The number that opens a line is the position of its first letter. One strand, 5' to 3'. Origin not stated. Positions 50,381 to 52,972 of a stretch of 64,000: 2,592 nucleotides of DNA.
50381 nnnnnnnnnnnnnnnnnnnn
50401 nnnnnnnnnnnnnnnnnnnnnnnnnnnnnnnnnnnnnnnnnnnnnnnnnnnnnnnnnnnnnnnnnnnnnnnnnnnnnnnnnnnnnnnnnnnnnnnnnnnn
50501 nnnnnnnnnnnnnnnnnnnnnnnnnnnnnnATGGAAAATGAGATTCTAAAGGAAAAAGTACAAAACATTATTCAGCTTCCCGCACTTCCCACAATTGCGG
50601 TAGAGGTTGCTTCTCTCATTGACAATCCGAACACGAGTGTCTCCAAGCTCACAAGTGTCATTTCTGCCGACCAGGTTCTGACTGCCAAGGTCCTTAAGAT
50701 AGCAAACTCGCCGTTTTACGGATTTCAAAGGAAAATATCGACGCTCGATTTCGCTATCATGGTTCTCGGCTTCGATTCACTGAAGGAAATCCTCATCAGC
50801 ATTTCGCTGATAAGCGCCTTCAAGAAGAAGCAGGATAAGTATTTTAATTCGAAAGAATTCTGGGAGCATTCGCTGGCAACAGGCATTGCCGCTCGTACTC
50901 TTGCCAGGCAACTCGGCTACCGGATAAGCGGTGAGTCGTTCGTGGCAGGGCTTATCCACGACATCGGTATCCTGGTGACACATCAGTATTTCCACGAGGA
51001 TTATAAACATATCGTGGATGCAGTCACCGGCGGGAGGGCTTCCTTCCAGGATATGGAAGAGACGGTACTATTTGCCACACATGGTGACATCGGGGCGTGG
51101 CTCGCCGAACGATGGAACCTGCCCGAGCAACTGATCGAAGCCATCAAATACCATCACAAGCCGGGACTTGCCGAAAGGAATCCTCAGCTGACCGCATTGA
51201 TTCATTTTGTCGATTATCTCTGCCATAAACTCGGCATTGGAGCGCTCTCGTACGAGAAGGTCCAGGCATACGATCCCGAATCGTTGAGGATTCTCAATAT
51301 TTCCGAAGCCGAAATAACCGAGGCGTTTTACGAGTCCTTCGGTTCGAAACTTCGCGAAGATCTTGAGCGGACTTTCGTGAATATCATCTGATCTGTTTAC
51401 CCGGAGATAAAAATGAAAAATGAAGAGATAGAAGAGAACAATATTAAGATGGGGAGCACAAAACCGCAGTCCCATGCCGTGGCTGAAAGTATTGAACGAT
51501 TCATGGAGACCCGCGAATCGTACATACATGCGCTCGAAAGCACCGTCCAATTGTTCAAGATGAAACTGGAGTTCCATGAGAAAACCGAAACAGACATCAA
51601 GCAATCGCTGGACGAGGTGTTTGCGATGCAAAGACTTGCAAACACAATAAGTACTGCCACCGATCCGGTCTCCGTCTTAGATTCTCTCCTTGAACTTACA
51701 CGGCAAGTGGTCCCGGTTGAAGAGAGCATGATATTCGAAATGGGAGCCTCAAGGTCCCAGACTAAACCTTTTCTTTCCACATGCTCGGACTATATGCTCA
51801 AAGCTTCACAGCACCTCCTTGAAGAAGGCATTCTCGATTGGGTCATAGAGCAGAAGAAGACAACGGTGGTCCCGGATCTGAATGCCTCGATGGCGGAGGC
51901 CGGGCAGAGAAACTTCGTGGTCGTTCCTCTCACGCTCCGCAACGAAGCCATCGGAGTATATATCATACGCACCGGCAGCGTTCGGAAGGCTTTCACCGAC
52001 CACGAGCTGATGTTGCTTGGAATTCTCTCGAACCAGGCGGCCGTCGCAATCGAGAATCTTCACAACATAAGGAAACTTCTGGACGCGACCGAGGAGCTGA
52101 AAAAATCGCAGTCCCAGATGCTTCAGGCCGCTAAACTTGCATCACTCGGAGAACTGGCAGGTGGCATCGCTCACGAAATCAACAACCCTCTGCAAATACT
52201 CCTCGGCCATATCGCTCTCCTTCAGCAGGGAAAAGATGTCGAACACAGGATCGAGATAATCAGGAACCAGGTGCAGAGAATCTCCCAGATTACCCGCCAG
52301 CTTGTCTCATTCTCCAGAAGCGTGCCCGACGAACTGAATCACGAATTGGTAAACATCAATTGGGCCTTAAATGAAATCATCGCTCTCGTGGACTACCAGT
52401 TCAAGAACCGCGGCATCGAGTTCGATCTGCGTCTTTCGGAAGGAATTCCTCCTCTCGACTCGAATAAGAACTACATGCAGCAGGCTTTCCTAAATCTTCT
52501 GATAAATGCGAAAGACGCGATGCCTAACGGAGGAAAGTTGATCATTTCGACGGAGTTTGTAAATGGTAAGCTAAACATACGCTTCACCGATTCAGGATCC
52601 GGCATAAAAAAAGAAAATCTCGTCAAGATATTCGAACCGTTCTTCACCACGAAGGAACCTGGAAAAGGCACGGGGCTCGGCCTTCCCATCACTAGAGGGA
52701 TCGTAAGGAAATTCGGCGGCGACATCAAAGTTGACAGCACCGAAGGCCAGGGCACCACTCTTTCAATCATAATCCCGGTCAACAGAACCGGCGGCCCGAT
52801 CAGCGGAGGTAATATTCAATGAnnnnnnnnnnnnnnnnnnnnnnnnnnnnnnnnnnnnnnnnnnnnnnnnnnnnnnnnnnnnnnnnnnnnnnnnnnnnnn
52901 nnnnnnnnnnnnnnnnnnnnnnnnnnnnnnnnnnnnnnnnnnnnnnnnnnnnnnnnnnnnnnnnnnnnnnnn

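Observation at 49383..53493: Four-gene signalling module (HDOD-sigma4, HDOD, GAF histidine kinase, TM protein) between fliA and flgF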

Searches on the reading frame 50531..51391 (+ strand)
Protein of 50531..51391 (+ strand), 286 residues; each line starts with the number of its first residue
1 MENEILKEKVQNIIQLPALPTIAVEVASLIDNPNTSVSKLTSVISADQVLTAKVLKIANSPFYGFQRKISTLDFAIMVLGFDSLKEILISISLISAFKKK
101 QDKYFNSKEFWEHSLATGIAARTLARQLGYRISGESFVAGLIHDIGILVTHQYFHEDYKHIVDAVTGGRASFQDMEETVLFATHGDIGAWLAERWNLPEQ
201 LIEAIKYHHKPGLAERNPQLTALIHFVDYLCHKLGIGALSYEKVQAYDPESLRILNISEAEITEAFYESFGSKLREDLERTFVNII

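Call 3: search_protein_families(library=pfam, proteins=[window:50531-51391:+], max_evalue=0.01)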
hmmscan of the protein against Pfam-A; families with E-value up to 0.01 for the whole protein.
window:50531-51391:+ (286 aa): 2 families
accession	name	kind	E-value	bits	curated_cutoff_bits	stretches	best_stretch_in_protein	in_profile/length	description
PF08668.18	HDOD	-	3.5e-64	216.4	22.9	1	16-211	1-196/196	HDOD domain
PF01966.28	HD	-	4e-10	40.4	22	1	111-229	2-112/116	HD domain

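Call 4: search_protein_families(library=ncbifam, proteins=[window:50531-51391:+], max_evalue=0.01)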
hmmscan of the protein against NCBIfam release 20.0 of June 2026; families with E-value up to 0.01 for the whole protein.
window:50531-51391:+ (286 aa): 4 families
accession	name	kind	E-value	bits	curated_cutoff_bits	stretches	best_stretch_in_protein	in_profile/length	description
TIGR00277.1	HDIG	domain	3.3e-10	39.7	27.6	1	110-210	5-83/84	HDIG domain-containing metalloprotein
NF005519.0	PRK07152.1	equivalog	1.5e-05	24.1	315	1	108-243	195-314/361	nicotinate-nucleotide adenylyltransferase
TIGR03319.1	RNase_Y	equivalog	0.00011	20.8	454.35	0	182-211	374-403/514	ribonuclease Y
NF009344.0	PRK12705.1-1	equivalog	0.0015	17.2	831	1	182-215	432-465/572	hypothetical protein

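Call 36: find_related_loci(query=A3, collection=genome_contigs, flank=8000)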
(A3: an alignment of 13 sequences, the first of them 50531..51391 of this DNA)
Query A3 (286 aa) in genome_contigs; peptide patterns used: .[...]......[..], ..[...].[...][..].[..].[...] (x = any residue, [..] = any of these).
600 stretches matched a pattern (row limit reached: there are more); 557 encode a relative of the query (tblastn E <= 1e-3); the best 80 are kept; 80 distinct loci.
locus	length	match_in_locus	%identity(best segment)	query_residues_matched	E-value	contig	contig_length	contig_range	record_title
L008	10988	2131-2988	93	1-286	0e+0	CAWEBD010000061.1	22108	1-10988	MAG: uncultured Bacteroidetes bacterium isolate MFD01299.bin.2.3 genome assembly, contig: contig_139591, whole genome sh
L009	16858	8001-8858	92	1-286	0e+0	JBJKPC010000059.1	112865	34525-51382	MAG: Candidatus Kryptoniota bacterium isolate Bin_110 S1Ck127_482340_flag_0_multi_22.0000_len_112865, whole genome shotg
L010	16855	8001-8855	84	1-285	6e-168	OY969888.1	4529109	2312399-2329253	MAG: uncultured Bacteroidetes bacterium isolate MFD03726.bin.c.9 genome assembly, chromosome: 1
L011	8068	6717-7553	53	1-279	2e-100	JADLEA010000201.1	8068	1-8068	MAG: Bacteroidetes bacterium isolate SJ300 c_000000517496, whole genome shotgun sequence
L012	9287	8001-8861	47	1-284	7e-91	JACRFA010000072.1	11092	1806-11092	MAG: Ignavibacteriae bacterium isolate NC_groundwater_1713_Pr3_B-0.1um_53_10 SR-2_scaffold_141_890451, whole genome shot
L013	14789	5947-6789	48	6-281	1e-84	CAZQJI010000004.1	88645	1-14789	MAG TPA_asm: uncultured Bacteroidota bacterium isolate binchicken_co71_50 genome assembly, contig: NODE_93_length_88645_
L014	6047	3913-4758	45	6-286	1e-81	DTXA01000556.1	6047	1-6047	MAG TPA_asm: Candidatus Latescibacterota bacterium isolate UWMA-0180 k99_874027, whole genome shotgun sequence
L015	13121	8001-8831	44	6-280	2e-81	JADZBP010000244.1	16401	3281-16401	MAG: Candidatus Latescibacterota bacterium isolate SJ679 c_000001299320, whole genome shotgun sequence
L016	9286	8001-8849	45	3-283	6e-83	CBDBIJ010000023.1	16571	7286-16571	MAG: Candidatus Latescibacterota bacterium isolate 383e7f3d-1f06-43b0-9266-aeaa514c4c2e genome assembly, contig: contig_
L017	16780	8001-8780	42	7-266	2e-76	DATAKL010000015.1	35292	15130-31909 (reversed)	MAG TPA_asm: Ignavibacteriales bacterium isolate SMAG_U6937 k141_372212, whole genome shotgun sequence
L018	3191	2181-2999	41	7-279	9e-76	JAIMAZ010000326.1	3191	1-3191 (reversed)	MAG: Ignavibacterium sp. isolate HOT.MB2.1 Contig342, whole genome shotgun sequence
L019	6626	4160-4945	46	4-259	2e-74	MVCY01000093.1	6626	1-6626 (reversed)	MAG: Candidatus Latescibacteria bacterium 4484_181 ex4484_181_scaffold_73262, whole genome shotgun sequence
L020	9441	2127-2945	42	7-279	6e-74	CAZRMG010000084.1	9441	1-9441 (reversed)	MAG TPA_asm: uncultured Melioribacteraceae bacterium isolate SRP294416_co1_188 genome assembly, contig: NODE_16362_lengt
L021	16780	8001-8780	42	10-269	3e-73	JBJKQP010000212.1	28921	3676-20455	MAG: Ignavibacteriaceae bacterium isolate Bin_37 S1Ck127_2162501_flag_0_multi_18.9356_len_28921, whole genome shotgun se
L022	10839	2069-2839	42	10-266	3e-73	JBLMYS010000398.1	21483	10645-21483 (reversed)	MAG: Acidobacteriota bacterium isolate MAG223 PRJNA951521_bin78_renamed_397, whole genome shotgun sequence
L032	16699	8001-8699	44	6-237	4e-68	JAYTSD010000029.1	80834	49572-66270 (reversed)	MAG: Fibrobacteria bacterium isolate GFS_4934 GFS_4934_28, whole genome shotgun sequence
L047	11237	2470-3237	36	10-264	1e-52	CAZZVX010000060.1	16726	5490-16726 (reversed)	MAG: Armatimonadota bacterium isolate Brown_J.bin.7 genome assembly, contig: NODE_904_length_16726_cov_5.640933, whole g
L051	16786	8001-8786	36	1-262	1e-51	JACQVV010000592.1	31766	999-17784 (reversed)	MAG: Planctomycetota bacterium isolate NC_groundwater_1472_Ag_S-0.65um_69_29 S_p65_S5_coassembly_k141_4942137, whole gen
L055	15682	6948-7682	37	11-257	8e-51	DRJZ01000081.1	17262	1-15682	MAG TPA_asm: Acidiferrobacteraceae bacterium isolate HyVt-429 HyVt-429_k95_25432, whole genome shotgun sequence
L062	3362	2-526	45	61-237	2e-50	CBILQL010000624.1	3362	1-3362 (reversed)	MAG TPA_asm: uncultured bacterium isolate SRR16817059_concoct_26 genome assembly, contig: ERZ27394141.8438, whole genome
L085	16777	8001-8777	34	10-264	5e-48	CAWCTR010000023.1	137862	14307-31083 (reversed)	MAG: uncultured delta proteobacterium isolate MFD01476.bin.2.8 genome assembly, contig: contig_47627, whole genome shotg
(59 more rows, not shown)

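Call 57: search_protein_families(library=pfam, alignment_id=A6, max_evalue=1)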
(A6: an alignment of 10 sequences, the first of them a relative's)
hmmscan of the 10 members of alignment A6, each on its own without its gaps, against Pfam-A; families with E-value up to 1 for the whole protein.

A. member 1, L021:11021-11632:+ (204 aa): 0 families

B. families by the number of members that match (of 10 scanned): 19 families
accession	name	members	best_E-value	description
PF19610.4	DUF6115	2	2e-06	Family of unknown function (DUF6115)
PF10975.14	DUF2802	2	5.2e-05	Protein of unknown function (DUF2802)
PF21868.2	GbpA_D3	2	0.0096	GlcNAc-binding protein A, third domain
PF14502.12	HTH_41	2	0.021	Helix-turn-helix domain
PF16882.10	DUF5079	1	0.0015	Domain of unknown function (DUF5079)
PF25291.1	CGLA_C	1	0.0034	Lambda-carrageenase C-terminal domain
PF05569.17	Peptidase_M56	1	0.0046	BlaR1 peptidase M56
PF24685.1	OB_RRP5_4th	1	0.014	RRP5 OB-fold domain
PF12824.13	MRP-L20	1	0.031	Mitochondrial ribosomal protein subunit L20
PF14219.11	DUF4328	1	0.032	Domain of unknown function (DUF4328)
PF09749.15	HVSL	1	0.036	Uncharacterised conserved protein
PF09307.15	MHC2-interact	1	0.08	CLIP, MHC2 interacting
PF21099.2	POLQ_helical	1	0.085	DNA_pol_Q helicase like region helical domain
PF17566.7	DUF5472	1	0.11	Family of unknown function (DUF5472)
PF02796.21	HTH_7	1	0.19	Helix-turn-helix domain of resolvase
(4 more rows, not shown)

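Call 62: search_protein_families(library=pfam, proteins=[L085:7965-9899:+, L051:546-2708:-, L047:1915-3285:+, L062:487-2715:+, L032:8812-10824:+, L055:6627-7757:+, L015:7965-9014:+], max_evalue=0.01)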
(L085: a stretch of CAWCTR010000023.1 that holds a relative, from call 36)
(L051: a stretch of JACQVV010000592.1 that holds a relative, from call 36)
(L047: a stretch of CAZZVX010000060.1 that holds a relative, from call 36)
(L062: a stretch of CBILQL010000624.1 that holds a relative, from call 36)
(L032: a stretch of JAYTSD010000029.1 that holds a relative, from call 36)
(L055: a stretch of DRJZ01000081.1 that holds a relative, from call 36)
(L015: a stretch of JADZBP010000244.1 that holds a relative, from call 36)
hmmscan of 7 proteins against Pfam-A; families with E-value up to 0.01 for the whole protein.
L085:7965-9899:+ (645 aa): 4 families
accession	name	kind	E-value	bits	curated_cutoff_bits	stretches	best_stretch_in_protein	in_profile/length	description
PF08668.18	HDOD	-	1.5e-57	194.7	22.9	1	19-215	1-195/196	HDOD domain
PF01966.28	HD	-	7.5e-10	39.6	22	1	114-239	2-114/116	HD domain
PF00512.31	HisKA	-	4.2e-06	27.2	26.9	1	487-540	10-62/66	His Kinase A (phospho-acceptor) domain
PF18019.7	Cas3_HD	-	0.0027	18.2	23.1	1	141-223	59-138/207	Cas3, HD domain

L051:546-2708:- (720 aa): 6 families
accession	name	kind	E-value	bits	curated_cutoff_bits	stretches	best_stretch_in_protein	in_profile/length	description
PF08668.18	HDOD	-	1.3e-61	207.9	22.9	1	77-271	1-194/196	HDOD domain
PF00990.26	GGDEF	-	5.2e-45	153.5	23.8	1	556-715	1-161/161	Diguanylate cyclase, GGDEF domain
PF01966.28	HD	-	5.5e-10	40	22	1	173-294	2-113/116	HD domain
PF01590.32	GAF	-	1.9e-05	25.6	22.4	1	404-543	4-133/133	GAF domain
PF13492.12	GAF_3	-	0.00058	20.7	27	1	496-545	81-129/129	GAF domain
PF22335.1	Cas10-Cmr2_palm2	-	0.0036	17.8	27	1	635-717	58-133/133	Cas10/Cmr2, second palm domain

L047:1915-3285:+ (457 aa): 2 families
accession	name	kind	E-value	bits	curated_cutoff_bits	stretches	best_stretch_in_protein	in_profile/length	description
PF08668.18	HDOD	-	2.4e-68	229.9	22.9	1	192-388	1-196/196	HDOD domain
PF01966.28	HD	-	5.3e-09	36.8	22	1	288-408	2-114/116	HD domain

L062:487-2715:+ (743 aa): 6 families
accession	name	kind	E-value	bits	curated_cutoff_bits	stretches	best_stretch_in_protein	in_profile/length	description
PF02518.31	HATPase_c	-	1.3e-24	87.2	26.4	1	626-730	2-109/111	Histidine kinase-, DNA gyrase B-, and HSP90-like ATPase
PF00512.31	HisKA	-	2.9e-09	37.3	26.9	1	514-578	2-63/66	His Kinase A (phospho-acceptor) domain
PF13185.12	GAF_2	-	1.7e-06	28.7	28.6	1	141-269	1-135/136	GAF domain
PF13492.12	GAF_3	-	1.1e-05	26.3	27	1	144-271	2-129/129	GAF domain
PF01590.32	GAF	-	4.2e-05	24.5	22.4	1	143-269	1-133/133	GAF domain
PF13581.12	HATPase_c_2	-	0.0042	17.5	27.4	1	638-726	40-125/127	Histidine kinase-like ATPase domain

L032:8812-10824:+ (671 aa): 6 families
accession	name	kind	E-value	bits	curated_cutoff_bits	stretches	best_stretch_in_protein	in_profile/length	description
PF02518.31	HATPase_c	-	7.4e-23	81.6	26.4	1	551-656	2-107/111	Histidine kinase-, DNA gyrase B-, and HSP90-like ATPase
PF00512.31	HisKA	-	7.4e-12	45.6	26.9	1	442-503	2-63/66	His Kinase A (phospho-acceptor) domain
PF13492.12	GAF_3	-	8.2e-08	33.2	27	1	108-236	1-129/129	GAF domain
PF13185.12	GAF_2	-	7.6e-06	26.6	28.6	1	107-234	2-135/136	GAF domain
PF01590.32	GAF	-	8e-05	23.6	22.4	1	108-234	1-133/133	GAF domain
PF14501.12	HATPase_c_5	-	0.00027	21.2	22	1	554-648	5-94/102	GHKL domain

L055:6627-7757:+ (377 aa): 2 families
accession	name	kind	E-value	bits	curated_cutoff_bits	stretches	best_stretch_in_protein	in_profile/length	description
PF08668.18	HDOD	-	4.5e-58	196.4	22.9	1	113-307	1-196/196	HDOD domain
PF01966.28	HD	-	1.1e-11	45.5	22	1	208-326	2-114/116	HD domain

L015:7965-9014:+ (350 aa): 3 families
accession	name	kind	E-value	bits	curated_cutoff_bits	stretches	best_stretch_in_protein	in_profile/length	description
PF08668.18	HDOD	-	6.3e-67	225.3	22.9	1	23-219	1-196/196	HDOD domain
PF01966.28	HD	-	5.6e-06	27.1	22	1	119-230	2-105/116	HD domain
PF18019.7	Cas3_HD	-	0.0028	18.2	23.1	1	148-221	61-134/207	Cas3, HD domain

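Call 65: search_protein_families(library=ncbifam, proteins=[L021:11021-11632:+], max_evalue=1)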
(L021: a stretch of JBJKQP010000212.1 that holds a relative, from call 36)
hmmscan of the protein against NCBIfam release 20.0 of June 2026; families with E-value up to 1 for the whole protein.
L021:11021-11632:+ (204 aa): 2 families
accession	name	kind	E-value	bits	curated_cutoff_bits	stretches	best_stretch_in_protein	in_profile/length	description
TIGR00803.1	nst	subfamily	0.03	14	55.85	1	10-114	39-136/222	solute carrier family 35 transporter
TIGR04028.1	SBP_KPN_01854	hypoth_equivalog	0.065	11.8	468.5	1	20-74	196-250/509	TIGR04028 family ABC transporter substrate-binding protein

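Call 71: search_protein_families(library=pfam, proteins=[L011:4432-5649:+, L011:5643-6692:+, L011:6714-7586:+, L017:11699-12880:+, L017:12870-13157:+], max_evalue=0.05)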
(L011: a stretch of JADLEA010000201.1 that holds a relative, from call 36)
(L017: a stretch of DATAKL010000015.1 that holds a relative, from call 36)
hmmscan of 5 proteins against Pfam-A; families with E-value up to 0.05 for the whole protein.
L011:4432-5649:+ (406 aa): 4 families
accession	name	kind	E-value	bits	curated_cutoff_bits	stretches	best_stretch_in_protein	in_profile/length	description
PF08668.18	HDOD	-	2.9e-25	89.4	22.9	1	71-261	5-196/196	HDOD domain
PF01966.28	HD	-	1.1e-09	39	22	1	161-280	2-113/116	HD domain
PF04545.22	Sigma70_r4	-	3.8e-06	26.8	24.1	1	350-394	3-47/50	Sigma-70, region 4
PF08281.18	Sigma70_r4_2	-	0.00019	21.5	25.7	1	349-382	8-41/54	Sigma-70, region 4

L011:5643-6692:+ (350 aa): 5 families
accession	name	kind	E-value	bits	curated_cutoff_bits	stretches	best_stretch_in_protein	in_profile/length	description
PF08668.18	HDOD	-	9.1e-43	146.5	22.9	2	29-156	7-134/196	HDOD domain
PF01966.28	HD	-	6.1e-11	43.1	22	1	118-228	2-114/116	HD domain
PF08281.18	Sigma70_r4_2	-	3.7e-05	23.7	25.7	1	290-332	2-44/54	Sigma-70, region 4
PF04545.22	Sigma70_r4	-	6.6e-05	22.8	24.1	1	295-342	1-48/50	Sigma-70, region 4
PF22233.2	PhyR_sigma-like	-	0.00061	20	27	1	303-341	8-46/50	Response regulator PhyR, sigma-like domain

L011:6714-7586:+ (291 aa): 2 families
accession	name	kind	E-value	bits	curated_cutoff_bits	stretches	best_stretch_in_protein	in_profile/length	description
PF08668.18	HDOD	-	6.1e-65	218.8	22.9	1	17-212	1-196/196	HDOD domain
PF01966.28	HD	-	1.5e-05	25.7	22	1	112-230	2-112/116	HD domain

L017:11699-12880:+ (394 aa): 1 family
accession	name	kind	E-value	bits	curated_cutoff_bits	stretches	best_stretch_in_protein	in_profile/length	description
PF02120.21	Flg_hook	-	8.5e-06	25.9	29.8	1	303-364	4-66/85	Flagellar hook-length control protein FliK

L017:12870-13157:+ (96 aa): 1 family
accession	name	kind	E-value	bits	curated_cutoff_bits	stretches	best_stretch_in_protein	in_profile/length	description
PF01312.24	Bac_export_2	-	7.7e-26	91.5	24.4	1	10-84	260-335/335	FlhB HrpN YscU SpaS Family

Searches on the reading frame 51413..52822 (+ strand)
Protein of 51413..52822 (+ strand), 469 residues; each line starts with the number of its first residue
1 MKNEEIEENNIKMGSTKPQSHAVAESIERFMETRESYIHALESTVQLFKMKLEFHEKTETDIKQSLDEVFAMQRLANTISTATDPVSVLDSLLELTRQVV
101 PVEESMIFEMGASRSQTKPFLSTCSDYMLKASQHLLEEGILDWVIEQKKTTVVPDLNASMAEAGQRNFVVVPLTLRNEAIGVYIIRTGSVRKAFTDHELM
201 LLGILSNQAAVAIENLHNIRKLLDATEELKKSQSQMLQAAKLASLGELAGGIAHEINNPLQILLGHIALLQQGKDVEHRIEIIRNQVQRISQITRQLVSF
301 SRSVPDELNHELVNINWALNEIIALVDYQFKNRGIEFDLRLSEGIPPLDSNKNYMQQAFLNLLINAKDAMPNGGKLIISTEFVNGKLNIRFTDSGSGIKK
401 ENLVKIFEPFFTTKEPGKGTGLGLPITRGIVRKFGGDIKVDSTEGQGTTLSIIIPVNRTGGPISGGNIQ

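Call 3: search_protein_families(library=pfam, proteins=[window:51413-52822:+], max_evalue=0.01)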
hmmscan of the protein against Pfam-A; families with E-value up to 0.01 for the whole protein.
window:51413-52822:+ (469 aa): 7 families
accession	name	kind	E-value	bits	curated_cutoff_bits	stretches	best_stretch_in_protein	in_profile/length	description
PF02518.31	HATPase_c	-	7.1e-23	81.6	26.4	1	354-457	5-110/111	Histidine kinase-, DNA gyrase B-, and HSP90-like ATPase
PF00512.31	HisKA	-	1e-10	41.9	26.9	1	245-302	2-62/66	His Kinase A (phospho-acceptor) domain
PF01590.32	GAF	-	1e-09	39.4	22.4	1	84-213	1-133/133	GAF domain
PF13185.12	GAF_2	-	2.7e-09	37.8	28.6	1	130-214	44-136/136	GAF domain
PF13492.12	GAF_3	-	5.1e-08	33.8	27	1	88-215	5-129/129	GAF domain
PF10090.15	HPTransfase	-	0.002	18.3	22.9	1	320-399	2-76/123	Histidine phosphotransferase C-terminal domain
PF14501.12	HATPase_c_5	-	0.0079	16.5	22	0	404-454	56-101/102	GHKL domain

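Call 4: search_protein_families(library=ncbifam, proteins=[window:51413-52822:+], max_evalue=0.01)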
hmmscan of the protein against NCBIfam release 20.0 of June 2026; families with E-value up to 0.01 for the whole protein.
window:51413-52822:+ (469 aa): 84 families (the best 25 are shown)
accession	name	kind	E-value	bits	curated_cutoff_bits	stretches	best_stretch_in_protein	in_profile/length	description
NF008468.0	PRK11360.1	equivalog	8.4e-61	206.1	646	1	224-459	376-611/616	two-component system sensor histidine kinase AtoS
NF007688.0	PRK10364.1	equivalog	7.8e-48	163.3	479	1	196-458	194-453/460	two-component system sensor histidine kinase ZraS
NF010076.0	PRK13557.1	subfamily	8.2e-43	146.6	631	1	231-457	149-395/540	histidine kinase famiy protein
NF046020.1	HisKinCckABruc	equivalog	2.5e-41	141.4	1000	1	223-455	459-706/868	cell cycle histidine kinase CckA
NF038348.1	T2SS_HK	subfamily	1.1e-40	139.6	450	2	285-456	406-573/574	histidine kinase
NF052574.1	HisKinEspCMyxo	equivalog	4.9e-39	134.1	1200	1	224-457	399-638/785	serine histidine kinase EspC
NF010411.0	PRK13837.1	equivalog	5.6e-39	133.8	647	1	171-457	383-676/828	two-component system VirA-like sensor kinase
NF053867.1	SprKinKinDBac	equivalog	7.6e-39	133.5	775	1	236-457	277-498/500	sporulation kinase KinD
NF052573.1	HisKinEspAMyxo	equivalog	1.1e-33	116.2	1400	1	224-455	364-610/755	serine histidine kinase EspA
NF047466.1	hybrid_RR_LvrB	exception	4.4e-33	115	500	1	211-456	118-376/377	hybrid histidine kinase/response regulator LvrB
NF047497.1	HK_LIC_12097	equivalog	5.4e-32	110.9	500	1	219-456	125-366/367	LIC_12097 family sensor histidine kinase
NF046026.1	HisKinCckACaul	equivalog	2.9e-30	105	1000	1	222-458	280-534/678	cell cycle histidine kinase CckA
NF046044.1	PnpS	equivalog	9.7e-30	103.8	400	1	252-455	177-390/390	two-component system histidine kinase PnpS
TIGR02966.1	phoR_proteo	equivalog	1.5e-28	99.8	334.2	1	252-453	121-332/333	phosphate regulon sensor histidine kinase PhoR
NF033092.0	HK_WalK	equivalog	3.1e-28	98.7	725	1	252-456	379-594/594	cell wall metabolism sensor histidine kinase WalK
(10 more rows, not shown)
